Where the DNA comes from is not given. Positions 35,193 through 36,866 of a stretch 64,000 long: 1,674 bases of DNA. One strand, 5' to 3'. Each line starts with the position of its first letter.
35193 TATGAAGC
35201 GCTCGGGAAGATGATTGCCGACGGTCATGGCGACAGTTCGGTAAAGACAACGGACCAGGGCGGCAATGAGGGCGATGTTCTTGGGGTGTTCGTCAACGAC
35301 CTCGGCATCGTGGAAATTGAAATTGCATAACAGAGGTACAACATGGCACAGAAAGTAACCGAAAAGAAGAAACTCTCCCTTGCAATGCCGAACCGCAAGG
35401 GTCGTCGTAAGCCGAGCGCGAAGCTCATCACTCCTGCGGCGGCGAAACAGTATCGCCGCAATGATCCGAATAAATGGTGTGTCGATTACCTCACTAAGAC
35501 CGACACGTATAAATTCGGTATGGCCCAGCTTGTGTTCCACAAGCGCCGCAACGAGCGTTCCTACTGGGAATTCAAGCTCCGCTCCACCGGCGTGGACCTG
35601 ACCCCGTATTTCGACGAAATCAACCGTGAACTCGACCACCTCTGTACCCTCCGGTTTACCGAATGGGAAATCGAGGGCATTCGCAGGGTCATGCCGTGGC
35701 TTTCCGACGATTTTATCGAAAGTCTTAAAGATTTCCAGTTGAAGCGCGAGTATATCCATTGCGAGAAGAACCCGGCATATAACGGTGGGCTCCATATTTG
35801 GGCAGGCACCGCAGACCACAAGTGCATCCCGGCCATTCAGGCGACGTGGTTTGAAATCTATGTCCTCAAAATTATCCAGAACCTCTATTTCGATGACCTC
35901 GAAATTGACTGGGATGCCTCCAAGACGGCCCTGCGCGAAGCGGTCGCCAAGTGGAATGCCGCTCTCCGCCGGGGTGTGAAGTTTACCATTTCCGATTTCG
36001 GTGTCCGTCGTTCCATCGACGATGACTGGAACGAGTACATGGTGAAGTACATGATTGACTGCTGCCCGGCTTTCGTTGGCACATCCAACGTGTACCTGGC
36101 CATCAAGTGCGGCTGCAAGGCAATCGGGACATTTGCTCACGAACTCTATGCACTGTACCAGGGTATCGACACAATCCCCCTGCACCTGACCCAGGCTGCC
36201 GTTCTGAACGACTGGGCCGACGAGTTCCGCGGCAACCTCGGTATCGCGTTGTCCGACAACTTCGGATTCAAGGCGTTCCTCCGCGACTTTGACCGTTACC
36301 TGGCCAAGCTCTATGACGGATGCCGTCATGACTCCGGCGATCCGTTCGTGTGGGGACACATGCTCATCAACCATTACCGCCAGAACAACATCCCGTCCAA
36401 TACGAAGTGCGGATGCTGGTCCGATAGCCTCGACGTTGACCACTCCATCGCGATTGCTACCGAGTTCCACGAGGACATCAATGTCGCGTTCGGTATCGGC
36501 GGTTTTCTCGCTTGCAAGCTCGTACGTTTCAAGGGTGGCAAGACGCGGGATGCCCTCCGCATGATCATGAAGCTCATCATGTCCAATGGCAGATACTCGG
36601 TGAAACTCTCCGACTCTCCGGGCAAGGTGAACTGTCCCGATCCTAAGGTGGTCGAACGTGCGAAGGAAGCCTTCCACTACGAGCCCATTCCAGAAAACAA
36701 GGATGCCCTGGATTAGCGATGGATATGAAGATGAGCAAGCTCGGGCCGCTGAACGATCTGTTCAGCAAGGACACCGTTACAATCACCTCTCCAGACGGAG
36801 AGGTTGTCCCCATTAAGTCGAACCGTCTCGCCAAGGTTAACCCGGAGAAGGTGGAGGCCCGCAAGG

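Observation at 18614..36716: Dispersed NAD/ADP-ribose module: NadV-like NAPRTase, NMNAT-Nudix fusion, PARG-like hydrolase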

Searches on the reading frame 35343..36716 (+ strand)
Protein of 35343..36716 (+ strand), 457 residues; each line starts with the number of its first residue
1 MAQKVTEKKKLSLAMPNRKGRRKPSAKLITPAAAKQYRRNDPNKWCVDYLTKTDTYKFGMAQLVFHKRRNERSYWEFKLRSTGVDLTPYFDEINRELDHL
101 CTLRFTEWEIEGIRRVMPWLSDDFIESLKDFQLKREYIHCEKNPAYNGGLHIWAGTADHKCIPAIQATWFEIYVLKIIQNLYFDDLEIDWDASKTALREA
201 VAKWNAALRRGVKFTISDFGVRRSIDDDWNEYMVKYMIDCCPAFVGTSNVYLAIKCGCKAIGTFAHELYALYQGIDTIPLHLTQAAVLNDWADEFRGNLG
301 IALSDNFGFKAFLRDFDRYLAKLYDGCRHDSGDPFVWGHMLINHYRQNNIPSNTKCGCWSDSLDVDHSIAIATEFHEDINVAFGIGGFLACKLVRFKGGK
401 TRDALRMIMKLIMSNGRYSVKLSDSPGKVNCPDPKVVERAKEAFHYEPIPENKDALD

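Call 3: search_protein_families(library=pfam, proteins=[window:35343-36716:+], max_evalue=0.01)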
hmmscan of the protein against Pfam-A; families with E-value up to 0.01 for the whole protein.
window:35343-36716:+ (457 aa): 2 families
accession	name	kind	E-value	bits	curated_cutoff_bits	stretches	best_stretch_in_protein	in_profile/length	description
PF04095.22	NAPRTase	-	1.7e-51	175.7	20.8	1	214-446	1-237/239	Nicotinate phosphoribosyltransferase (NAPRTase) family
PF17767.7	NAPRTase_N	-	4.6e-20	72.6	32.6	1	52-178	2-124/125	Nicotinate phosphoribosyltransferase (NAPRTase) N-terminal domain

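Call 4: search_protein_families(library=phrogs, proteins=[window:35343-36716:+], max_evalue=0.001)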
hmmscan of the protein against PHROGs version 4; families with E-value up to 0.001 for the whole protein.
window:35343-36716:+ (457 aa): 1 family
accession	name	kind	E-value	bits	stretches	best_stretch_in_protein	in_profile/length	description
phrog_448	-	other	1.2e-11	45.2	1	205-427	183-431/500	nicotinamide phosphoribosyl transferase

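Call 5: search_protein_families(library=ncbifam, proteins=[window:35343-36716:+], max_evalue=0.01)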
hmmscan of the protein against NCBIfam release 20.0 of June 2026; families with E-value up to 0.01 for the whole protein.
window:35343-36716:+ (457 aa): 7 families
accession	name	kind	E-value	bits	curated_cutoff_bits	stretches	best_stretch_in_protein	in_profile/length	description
NF003704.0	PRK05321.1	subfamily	9.2e-105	350.9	379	1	45-448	8-393/398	nicotinate phosphoribosyltransferase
TIGR01514.1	NAPRTase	equivalog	1.2e-87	294.6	269.55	1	50-446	5-398/399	nicotinate phosphoribosyltransferase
TIGR01513.1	NAPRTase_put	equivalog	4e-11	42.5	297.4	2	216-442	147-356/452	nicotinate phosphoribosyltransferase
NF006695.0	PRK09243.1-2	equivalog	3.2e-08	32.7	469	1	51-441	8-366/480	nicotinate phosphoribosyltransferase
NF006696.0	PRK09243.1-3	equivalog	2e-07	30.1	503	1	49-268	12-208/451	nicotinate phosphoribosyltransferase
NF009131.0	PRK12484.1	equivalog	5.1e-06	25.5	330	1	52-267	9-201/455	nicotinate phosphoribosyltransferase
NF006694.0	PRK09243.1-1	equivalog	0.00031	19.5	663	0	51-135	9-94/485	nicotinate phosphoribosyltransferase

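Call 9: search_dna_similar(query=window:35343-36716:+, collection=phages, mode=protein, max_rows=30)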
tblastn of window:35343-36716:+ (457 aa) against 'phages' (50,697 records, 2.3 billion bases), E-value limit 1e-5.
Records with a match: 13; places in all: 13; records where one place covers at least 80% of the query: 13.
Best place of each record, by identity: <60% 13.
By first word of the organism name: uncultured 4; Bacteriophage 3; Acinetobacter 2; Agrobacterium 2; Moraxella 1; Sinorhizobium 1.
By host as written in the record: - 9; Agrobacterium tumefaciens C58 2; Moraxella catarrhalis 1; Sinohrizobium meliloti NRRL L-50 1.
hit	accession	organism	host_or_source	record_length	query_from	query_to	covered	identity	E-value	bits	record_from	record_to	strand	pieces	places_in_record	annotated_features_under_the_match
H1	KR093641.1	Moraxella phage Mcat17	Moraxella catarrhalis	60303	43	444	88%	36.5%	1e-68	243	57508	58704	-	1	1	none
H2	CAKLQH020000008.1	Acinetobacter phage MD-2021a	not known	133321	50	451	88%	36.2%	7e-70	246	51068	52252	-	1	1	pncB: nicotinate phosphoribosyltransferase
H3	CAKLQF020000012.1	Acinetobacter phage MD-2021a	not known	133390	50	451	88%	36.2%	7e-70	246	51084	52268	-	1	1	pncB: nicotinate phosphoribosyltransferase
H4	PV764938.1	Sinorhizobium phage Phosso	Sinohrizobium meliloti NRRL L-50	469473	20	444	93%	29.5%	2e-33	140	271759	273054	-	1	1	nicotinate phosphoribosyltransferase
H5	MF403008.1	Agrobacterium phage Atu_ph07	Agrobacterium tumefaciens C58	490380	46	444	87%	30.8%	6e-30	129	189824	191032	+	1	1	nicotinate phosphoribosyltransferase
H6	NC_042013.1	Agrobacterium phage Atu_ph07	Agrobacterium tumefaciens C58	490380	46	444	87%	30.8%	6e-30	129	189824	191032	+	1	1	nicotinate phosphoribosyltransferase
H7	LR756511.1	uncultured phage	metagenomic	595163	53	448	87%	30.6%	1e-33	140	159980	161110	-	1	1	record has no annotation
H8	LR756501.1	uncultured phage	metagenomic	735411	37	444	89%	28.2%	2e-35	145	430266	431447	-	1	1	record has no annotation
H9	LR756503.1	uncultured phage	metagenomic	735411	37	444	89%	28.2%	2e-35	145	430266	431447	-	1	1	record has no annotation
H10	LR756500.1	uncultured phage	metagenomic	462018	46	428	84%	29.8%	2e-32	137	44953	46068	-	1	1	record has no annotation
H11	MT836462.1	Bacteriophage sp.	human fecal samples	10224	53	428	82%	28.9%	2e-25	115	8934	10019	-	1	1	record has no annotation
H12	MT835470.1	Bacteriophage sp.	human fecal samples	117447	47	428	84%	28.3%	1e-25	116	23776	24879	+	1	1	record has no annotation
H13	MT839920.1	Bacteriophage sp.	human fecal samples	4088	53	428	82%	27.1%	3e-23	108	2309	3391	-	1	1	record has no annotation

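Call 17: search_solved_structures(query=window:35343-36716:+, show_alignments=2, max_evalue=0.001)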
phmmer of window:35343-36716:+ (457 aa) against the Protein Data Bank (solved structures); distinct sequences matched with E-value up to 0.001: 6.
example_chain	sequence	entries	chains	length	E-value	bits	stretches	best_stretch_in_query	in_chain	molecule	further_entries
1yir_A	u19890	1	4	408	2.4e-56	194.6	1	47-445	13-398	Nicotinate phosphoribosyltransferase 2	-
3os4_A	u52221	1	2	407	5.6e-54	186.8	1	50-446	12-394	Nicotinate phosphoribosyltransferase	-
4hl7_A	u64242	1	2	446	2.3e-48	168.3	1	50-447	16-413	Nicotinate phosphoribosyltransferase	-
1vlp_A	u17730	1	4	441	4e-40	141.1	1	47-446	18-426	nicotinate phosphoribosyltransferase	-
1ybe_A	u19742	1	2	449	9.4e-34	120.1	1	47-453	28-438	Nicotinate phosphoribosyltransferase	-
2im5_A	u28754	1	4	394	1.1e-28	103.4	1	51-434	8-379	Nicotinate phosphoribosyltransferase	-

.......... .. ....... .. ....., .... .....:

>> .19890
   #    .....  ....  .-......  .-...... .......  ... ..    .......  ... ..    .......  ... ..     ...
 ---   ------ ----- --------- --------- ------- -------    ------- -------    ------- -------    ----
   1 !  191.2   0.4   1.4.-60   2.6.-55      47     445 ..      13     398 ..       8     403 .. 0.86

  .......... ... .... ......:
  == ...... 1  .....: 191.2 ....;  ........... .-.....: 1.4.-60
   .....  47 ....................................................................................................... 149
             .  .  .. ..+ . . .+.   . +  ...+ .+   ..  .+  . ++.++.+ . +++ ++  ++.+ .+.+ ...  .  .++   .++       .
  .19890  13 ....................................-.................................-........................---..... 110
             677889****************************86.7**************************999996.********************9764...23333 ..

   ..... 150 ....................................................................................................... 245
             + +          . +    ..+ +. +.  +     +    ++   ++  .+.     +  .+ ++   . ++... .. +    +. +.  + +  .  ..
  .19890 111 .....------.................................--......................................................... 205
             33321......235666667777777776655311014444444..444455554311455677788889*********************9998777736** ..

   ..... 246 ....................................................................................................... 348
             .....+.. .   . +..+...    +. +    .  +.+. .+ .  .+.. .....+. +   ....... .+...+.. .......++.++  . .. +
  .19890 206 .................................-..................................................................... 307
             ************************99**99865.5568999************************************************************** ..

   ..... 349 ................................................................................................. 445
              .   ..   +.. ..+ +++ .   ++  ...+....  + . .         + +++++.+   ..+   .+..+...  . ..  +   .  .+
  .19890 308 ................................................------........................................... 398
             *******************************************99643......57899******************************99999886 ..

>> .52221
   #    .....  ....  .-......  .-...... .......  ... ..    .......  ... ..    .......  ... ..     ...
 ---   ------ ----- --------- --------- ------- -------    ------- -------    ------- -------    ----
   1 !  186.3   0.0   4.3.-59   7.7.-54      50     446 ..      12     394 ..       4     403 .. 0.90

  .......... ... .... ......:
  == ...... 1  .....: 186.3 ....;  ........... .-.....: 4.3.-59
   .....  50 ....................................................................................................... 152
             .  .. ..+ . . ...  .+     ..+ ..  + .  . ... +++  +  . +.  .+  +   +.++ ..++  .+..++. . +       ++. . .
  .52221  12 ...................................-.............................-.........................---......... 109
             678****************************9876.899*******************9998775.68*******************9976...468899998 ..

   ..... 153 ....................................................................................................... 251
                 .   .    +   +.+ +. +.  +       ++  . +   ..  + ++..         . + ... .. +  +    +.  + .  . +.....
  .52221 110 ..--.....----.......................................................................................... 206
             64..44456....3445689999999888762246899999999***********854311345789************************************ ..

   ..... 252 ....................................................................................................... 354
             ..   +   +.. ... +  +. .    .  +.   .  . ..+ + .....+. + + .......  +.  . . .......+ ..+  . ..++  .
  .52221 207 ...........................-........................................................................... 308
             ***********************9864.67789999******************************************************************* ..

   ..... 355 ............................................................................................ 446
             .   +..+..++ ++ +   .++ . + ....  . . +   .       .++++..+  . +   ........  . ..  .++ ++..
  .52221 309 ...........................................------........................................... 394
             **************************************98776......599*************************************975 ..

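Call 21: find_homologous_proteins(query=window:35343-36716:+, max_evalue=1e-20)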
Query window:35343-36716:+ (457 aa): 7961 proteins with E <= 1e-20 among 8000 candidates; the best 120 are listed.
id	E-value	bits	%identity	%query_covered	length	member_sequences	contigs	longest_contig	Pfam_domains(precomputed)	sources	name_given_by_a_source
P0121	2.3e-298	1008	92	100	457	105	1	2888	PF04095.23,PF17767.8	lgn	-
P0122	2.7e-238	809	81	93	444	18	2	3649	PF04095.23,PF17767.8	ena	-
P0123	2.0e-230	784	77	93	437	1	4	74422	PF04095.23,PF17767.8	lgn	-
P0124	3.6e-226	770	73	100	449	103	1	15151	PF04095.23,PF17767.8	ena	-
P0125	2.9e-179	615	59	99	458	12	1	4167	PF04095.23,PF17767.8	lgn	-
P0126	1.2e-176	606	59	100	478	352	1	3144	PF04095.23,PF17767.8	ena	-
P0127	6.6e-170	584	57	99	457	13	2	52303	PF04095.23,PF17767.8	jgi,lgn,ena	-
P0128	2.8e-167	575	58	92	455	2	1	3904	PF04095.23,PF17767.8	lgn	-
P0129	3.4e-165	568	56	99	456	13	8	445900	PF04095.23,PF17767.8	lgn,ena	-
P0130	4.7e-160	551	56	97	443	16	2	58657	PF04095.23,PF17767.8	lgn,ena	-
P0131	1.6e-158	546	57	92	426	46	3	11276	PF04095.23,PF17767.8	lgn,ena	-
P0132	2.5e-158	546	59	91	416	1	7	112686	PF04095.23,PF17767.8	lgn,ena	-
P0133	2.0e-156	540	57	91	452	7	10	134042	PF04095.23,PF17767.8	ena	-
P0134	1.1e-155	537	56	95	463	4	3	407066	PF04095.23,PF17767.8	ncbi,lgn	-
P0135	1.3e-153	530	54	95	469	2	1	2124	PF04095.23,PF17767.8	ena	-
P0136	2.5e-150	519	58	89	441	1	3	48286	PF04095.23,PF17767.8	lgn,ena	-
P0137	1.1e-148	514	56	93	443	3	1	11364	PF04095.23,PF17767.8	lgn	-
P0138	6.6e-148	511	53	96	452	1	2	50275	PF04095.23,PF17767.8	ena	-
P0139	6.8e-148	511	53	98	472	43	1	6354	PF04095.23,PF17767.8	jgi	jgi:nicotinate phosphoribosyltransferase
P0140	1.2e-145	504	56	89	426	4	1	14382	PF04095.23,PF17767.8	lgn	-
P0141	3.4e-143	496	54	91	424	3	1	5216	PF04095.23,PF17767.8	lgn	-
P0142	1.5e-142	494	50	97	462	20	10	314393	PF04095.23,PF17767.8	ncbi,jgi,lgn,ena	-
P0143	2.4e-141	490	50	97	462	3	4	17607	PF04095.23,PF17767.8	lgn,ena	-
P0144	3.6e-141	489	50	97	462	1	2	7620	PF04095.23,PF17767.8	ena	-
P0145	4.9e-141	489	50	98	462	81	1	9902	PF04095.23,PF17767.8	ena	-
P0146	6.7e-141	488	50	97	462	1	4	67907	PF04095.23,PF17767.8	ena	-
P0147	8.4e-140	485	49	97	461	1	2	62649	PF04095.23,PF17767.8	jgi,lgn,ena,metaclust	metaclust:\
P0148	3.2e-131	456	52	89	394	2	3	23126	PF04095.23,PF17767.8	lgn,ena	-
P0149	5.1e-127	443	50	92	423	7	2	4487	PF04095.23,PF17767.8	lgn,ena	-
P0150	1.9e-125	437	49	93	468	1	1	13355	PF04095.23,PF17767.8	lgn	-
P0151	2.4e-124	434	48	99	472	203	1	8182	PF04095.23,PF17767.8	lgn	-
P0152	6.9e-124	432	48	93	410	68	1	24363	PF04095.23,PF17767.8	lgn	-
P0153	9.7e-124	432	50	89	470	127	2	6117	PF04095.23,PF17767.8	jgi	jgi:nicotinate phosphoribosyltransferase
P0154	1.1e-123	432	48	92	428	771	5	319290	PF04095.23,PF17767.8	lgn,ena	-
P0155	1.1e-123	432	50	89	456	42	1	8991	PF04095.23,PF17767.8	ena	-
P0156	1.6e-122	428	50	89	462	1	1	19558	PF04095.23,PF17767.8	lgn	-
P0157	1.9e-122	428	50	89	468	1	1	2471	PF04095.23,PF17767.8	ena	-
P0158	2.4e-122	427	49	89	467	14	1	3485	PF04095.23,PF17767.8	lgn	-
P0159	5.6e-122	426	48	92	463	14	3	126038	PF04095.23,PF17767.8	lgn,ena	-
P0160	6.0e-122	426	50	89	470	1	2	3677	PF04095.23,PF17767.8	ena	-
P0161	7.4e-122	426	49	92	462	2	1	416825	PF04095.23,PF17767.8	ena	-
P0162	8.0e-122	425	50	89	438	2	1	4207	PF04095.23,PF17767.8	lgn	-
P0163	1.3e-121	425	50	89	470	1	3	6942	PF04095.23,PF17767.8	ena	-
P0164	1.6e-121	424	50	89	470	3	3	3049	PF04095.23,PF17767.8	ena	-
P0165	1.9e-121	424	50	89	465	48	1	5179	PF04095.23,PF17767.8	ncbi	-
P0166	2.5e-121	424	50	89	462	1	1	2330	PF04095.23,PF17767.8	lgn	-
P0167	3.0e-121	424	50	89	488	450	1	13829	PF04095.23,PF17767.8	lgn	-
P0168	7.0e-121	422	50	89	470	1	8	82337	PF04095.23,PF17767.8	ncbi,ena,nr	ncbi:MAG: nicotinate phosphoribosyltransferase [Methanobrevibacter sp.]|nr:nicotinate phosphoribosyl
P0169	1.9e-120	421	50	89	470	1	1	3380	PF04095.23,PF17767.8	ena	-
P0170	2.2e-120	421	49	89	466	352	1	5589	PF04095.23,PF17767.8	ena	-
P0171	1.1e-119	418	50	89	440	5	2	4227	PF04095.23,PF17767.8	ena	-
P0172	7.7e-119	416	48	89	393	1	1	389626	PF04095.23,PF17767.8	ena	-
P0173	1.0e-118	415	50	89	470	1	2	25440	PF04095.23,PF17767.8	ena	-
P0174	2.1e-118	414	48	98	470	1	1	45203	PF04095.23,PF17767.8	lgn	-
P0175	7.7e-118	412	49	89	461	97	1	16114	PF04095.23,PF17767.8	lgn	-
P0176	2.8e-117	410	48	89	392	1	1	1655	PF04095.23,PF17767.8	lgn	-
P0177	3.2e-116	407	49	88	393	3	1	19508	PF04095.23,PF17767.8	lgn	-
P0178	4.8e-113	396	47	89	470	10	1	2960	PF04095.23,PF17767.8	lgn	-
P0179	4.9e-112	393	48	86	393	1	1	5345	PF04095.23,PF17767.8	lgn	-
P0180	1.3e-111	392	46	89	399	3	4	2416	PF04095.23,PF17767.8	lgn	-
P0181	2.1e-111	391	47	88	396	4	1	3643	PF04095.23,PF17767.8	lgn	-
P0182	4.4e-111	390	46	89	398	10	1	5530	PF04095.23,PF17767.8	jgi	jgi:nicotinate phosphoribosyltransferase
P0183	7.7e-110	386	45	89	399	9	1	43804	PF04095.23,PF17767.8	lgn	-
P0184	5.0e-106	373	46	89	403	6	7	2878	PF04095.23,PF17767.8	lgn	-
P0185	4.7e-104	367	45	89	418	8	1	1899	PF04095.23,PF17767.8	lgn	-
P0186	4.9e-104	367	45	90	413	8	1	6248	PF04095.23,PF17767.8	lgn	-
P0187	1.7e-102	362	44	91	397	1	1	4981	PF04095.23,PF17767.8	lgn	-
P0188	6.7e-98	347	43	89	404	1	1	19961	PF04095.23,PF17767.8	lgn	-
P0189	4.1e-97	344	46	91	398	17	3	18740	PF04095.23,PF17767.8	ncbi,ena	-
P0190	7.6e-97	343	45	89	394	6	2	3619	PF04095.23,PF17767.8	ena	-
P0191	3.9e-96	341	45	88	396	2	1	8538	PF04095.23,PF17767.8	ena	-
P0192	1.6e-95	339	45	90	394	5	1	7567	PF04095.23,PF17767.8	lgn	-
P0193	2.2e-95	338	42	90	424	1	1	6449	PF04095.23,PF17767.8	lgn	-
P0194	2.8e-95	338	45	89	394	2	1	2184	PF04095.23,PF17767.8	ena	-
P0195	4.0e-95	337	45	88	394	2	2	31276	PF04095.23,PF17767.8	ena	-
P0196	4.1e-95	337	46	88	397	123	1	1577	PF04095.23,PF17767.8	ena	-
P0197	5.8e-95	337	45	88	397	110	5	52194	PF04095.23,PF17767.8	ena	-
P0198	1.2e-94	336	44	88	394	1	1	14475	PF04095.23,PF17767.8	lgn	-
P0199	3.2e-94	334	44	91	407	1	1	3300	PF04095.23,PF17767.8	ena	-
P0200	9.7e-94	333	41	91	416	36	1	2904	PF04095.23,PF17767.8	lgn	-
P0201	2.4e-92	328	44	89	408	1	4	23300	PF04095.23,PF17767.8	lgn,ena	-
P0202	4.8e-92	327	43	88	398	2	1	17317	PF04095.23,PF17767.8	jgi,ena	-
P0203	7.8e-92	327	44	89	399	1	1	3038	PF04095.23,PF17767.8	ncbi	-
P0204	1.9e-90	322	40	91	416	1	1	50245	PF04095.23,PF17767.8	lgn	-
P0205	2.9e-90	321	45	89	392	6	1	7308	PF04095.23,PF17767.8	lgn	-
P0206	1.5e-89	319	52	65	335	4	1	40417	PF04095.23,PF17767.8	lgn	-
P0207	2.0e-89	319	45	89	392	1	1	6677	PF04095.23,PF17767.8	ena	-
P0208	7.8e-89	317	45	88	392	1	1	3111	PF04095.23,PF17767.8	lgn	-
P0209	9.6e-89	316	43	89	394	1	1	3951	PF04095.23,PF17767.8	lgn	-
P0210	1.2e-88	316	43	89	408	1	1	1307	PF04095.23,PF17767.8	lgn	-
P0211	8.0e-88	313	54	58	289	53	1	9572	PF04095.23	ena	-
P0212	2.6e-87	312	43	88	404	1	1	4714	PF04095.23,PF17767.8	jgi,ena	-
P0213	4.3e-87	311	45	88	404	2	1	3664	PF04095.23,PF17767.8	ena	-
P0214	5.1e-87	311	45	89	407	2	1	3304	PF04095.23,PF17767.8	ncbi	-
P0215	6.0e-87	310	44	88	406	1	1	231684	PF04095.23,PF17767.8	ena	-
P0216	1.4e-86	309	44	89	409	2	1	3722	PF04095.23,PF17767.8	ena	-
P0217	3.3e-86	308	41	89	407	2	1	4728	PF04095.23,PF17767.8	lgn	-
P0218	2.0e-85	305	44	88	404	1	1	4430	PF04095.23,PF17767.8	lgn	-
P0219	4.0e-85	304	42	88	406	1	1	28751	PF04095.23,PF17767.8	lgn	-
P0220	5.9e-84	301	43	90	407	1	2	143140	PF04095.23,PF17767.8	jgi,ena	jgi:nicotinate phosphoribosyltransferase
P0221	7.6e-84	300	41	89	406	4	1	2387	PF04095.23,PF17767.8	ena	-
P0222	8.7e-84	300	40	89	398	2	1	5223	PF04095.23,PF17767.8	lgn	-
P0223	2.2e-83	299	41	89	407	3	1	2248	PF04095.23,PF17767.8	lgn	-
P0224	2.7e-83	298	42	88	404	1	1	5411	PF04095.23,PF17767.8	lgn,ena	-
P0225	5.6e-82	294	43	88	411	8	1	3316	PF04095.23,PF17767.8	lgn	-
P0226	9.2e-82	293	43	88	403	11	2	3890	PF04095.23,PF17767.8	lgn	-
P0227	5.9e-81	291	42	88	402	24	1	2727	PF04095.23,PF17767.8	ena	-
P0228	6.0e-81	291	41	88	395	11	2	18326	PF04095.23,PF17767.8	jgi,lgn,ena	-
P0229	1.0e-80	290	42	88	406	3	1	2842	PF04095.23,PF17767.8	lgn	-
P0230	2.7e-80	288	41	88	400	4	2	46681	PF04095.23,PF17767.8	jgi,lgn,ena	-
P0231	5.5e-80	287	41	88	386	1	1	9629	PF04095.23,PF17767.8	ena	-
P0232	5.9e-80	287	41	87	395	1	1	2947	PF04095.23,PF17767.8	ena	-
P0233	6.9e-80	287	41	88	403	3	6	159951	PF04095.23,PF17767.8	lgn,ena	-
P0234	2.0e-79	286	41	87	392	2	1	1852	PF04095.23,PF17767.8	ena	-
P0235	7.8e-79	284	40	89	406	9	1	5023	PF04095.23,PF17767.8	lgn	-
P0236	1.9e-78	282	40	89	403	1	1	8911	PF04095.23,PF17767.8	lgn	-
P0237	2.4e-78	282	42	86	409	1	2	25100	PF04095.23,PF17767.8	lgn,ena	-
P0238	5.2e-78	281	42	86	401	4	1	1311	PF04095.23,PF17767.8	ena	-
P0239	3.0e-77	278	40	86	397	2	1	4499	PF04095.23,PF17767.8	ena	-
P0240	6.0e-77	277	38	95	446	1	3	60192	PF04095.23,PF17767.8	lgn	-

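Call 27: find_encoding_contigs(protein=P0123, flank=10000, max_places=2)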
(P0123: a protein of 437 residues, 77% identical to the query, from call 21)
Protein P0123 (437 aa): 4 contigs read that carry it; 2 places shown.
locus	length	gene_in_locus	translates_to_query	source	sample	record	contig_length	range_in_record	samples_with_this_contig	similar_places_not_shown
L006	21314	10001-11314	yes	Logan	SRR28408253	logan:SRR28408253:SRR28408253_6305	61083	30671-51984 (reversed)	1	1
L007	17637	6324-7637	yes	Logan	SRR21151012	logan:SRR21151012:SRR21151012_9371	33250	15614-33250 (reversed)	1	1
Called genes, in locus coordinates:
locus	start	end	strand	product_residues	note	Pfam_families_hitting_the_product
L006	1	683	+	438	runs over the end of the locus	-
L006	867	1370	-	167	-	-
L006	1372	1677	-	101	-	PF22253:DUF6948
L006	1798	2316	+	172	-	-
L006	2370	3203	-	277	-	-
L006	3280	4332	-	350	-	-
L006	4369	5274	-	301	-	-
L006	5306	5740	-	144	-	-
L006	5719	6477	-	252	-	-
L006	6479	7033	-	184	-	PF04011:LemA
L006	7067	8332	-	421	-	PF01743:PolyA_pol, PF12627:PolyA_pol_RNAbd (weak)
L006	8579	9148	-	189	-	-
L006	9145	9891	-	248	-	PF01966:HD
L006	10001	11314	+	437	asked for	PF17767:NAPRTase_N, PF04095:NAPRTase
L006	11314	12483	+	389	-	PF01467:CTP_transf_like, PF00293:NUDIX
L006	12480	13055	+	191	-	PF00857:Isochorismatase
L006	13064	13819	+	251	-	PF02540:NAD_synthase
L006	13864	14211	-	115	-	-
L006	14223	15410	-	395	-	-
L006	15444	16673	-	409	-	PF13450:NAD_binding_8, PF03275:GLF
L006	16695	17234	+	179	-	-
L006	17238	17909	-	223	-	-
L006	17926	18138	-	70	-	-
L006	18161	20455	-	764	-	-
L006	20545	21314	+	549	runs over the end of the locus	-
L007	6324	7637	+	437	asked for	PF17767:NAPRTase_N, PF04095:NAPRTase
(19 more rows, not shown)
